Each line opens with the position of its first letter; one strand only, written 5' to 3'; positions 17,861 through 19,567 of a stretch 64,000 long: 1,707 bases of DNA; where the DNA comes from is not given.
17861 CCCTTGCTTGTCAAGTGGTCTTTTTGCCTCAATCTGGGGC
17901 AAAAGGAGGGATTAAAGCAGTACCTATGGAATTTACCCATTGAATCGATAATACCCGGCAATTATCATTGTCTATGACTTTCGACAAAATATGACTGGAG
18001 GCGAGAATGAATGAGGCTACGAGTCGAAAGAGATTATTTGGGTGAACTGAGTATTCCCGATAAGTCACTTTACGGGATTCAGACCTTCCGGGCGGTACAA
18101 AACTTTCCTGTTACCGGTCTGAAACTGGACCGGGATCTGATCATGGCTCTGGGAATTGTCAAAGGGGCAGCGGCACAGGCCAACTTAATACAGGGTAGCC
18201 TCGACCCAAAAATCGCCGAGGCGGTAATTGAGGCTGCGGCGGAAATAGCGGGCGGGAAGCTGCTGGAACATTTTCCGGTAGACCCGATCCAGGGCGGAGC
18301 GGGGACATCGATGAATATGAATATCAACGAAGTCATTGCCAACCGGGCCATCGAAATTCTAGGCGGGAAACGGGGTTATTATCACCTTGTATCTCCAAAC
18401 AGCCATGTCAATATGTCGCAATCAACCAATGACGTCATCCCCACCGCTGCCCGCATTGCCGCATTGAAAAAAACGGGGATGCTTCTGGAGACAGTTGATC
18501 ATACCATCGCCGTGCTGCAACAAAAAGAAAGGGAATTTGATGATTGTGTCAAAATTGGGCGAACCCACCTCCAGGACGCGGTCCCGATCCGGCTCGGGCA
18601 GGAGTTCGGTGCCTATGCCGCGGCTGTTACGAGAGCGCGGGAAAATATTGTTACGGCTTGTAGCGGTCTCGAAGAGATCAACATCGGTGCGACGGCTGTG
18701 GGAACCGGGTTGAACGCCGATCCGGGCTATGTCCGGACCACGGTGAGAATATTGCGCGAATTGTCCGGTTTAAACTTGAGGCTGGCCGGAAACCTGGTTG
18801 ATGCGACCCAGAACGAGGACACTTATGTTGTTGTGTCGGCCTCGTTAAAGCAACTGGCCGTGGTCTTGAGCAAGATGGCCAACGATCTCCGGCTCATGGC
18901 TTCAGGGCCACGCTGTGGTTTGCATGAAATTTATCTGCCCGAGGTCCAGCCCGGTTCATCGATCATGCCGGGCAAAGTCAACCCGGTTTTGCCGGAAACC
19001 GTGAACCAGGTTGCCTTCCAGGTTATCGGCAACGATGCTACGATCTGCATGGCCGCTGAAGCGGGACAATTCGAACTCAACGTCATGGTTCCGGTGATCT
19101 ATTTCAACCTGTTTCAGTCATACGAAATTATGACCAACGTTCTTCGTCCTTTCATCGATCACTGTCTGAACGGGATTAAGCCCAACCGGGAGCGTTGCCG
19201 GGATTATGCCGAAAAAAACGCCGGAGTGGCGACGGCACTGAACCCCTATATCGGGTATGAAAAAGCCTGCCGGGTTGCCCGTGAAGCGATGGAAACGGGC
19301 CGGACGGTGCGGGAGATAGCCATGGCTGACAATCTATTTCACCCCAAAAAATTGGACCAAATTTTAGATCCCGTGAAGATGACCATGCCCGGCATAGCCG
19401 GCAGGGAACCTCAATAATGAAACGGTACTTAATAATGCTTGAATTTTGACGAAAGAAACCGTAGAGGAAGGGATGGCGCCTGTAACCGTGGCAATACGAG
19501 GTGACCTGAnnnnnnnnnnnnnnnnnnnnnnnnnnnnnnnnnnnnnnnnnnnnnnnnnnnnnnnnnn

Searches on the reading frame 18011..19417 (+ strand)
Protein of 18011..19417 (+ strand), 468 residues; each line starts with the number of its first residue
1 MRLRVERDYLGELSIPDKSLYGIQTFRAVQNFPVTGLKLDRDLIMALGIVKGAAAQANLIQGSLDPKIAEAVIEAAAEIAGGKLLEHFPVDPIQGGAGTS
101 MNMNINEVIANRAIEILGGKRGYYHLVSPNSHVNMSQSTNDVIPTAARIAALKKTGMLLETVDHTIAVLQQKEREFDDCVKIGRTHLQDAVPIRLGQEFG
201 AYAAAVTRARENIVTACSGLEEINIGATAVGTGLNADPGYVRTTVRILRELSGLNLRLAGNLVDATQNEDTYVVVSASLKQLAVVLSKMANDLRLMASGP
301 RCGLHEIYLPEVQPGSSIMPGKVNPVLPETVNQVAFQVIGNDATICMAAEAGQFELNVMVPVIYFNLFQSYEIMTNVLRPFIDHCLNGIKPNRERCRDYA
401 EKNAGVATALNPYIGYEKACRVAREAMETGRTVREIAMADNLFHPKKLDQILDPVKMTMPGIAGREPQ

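Call 50: search_protein_families(library=pfam, proteins=[window:18011-19417:+])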
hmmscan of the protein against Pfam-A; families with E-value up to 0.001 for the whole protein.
window:18011-19417:+ (468 aa): 2 families
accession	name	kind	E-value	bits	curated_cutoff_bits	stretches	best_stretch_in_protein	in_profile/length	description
PF00206.25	Lyase_1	-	5e-90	302.5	27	1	11-340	1-312/312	Lyase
PF10415.14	FumaraseC_C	-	6.1e-21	75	32.5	1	407-458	2-53/54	Fumarase C C-terminus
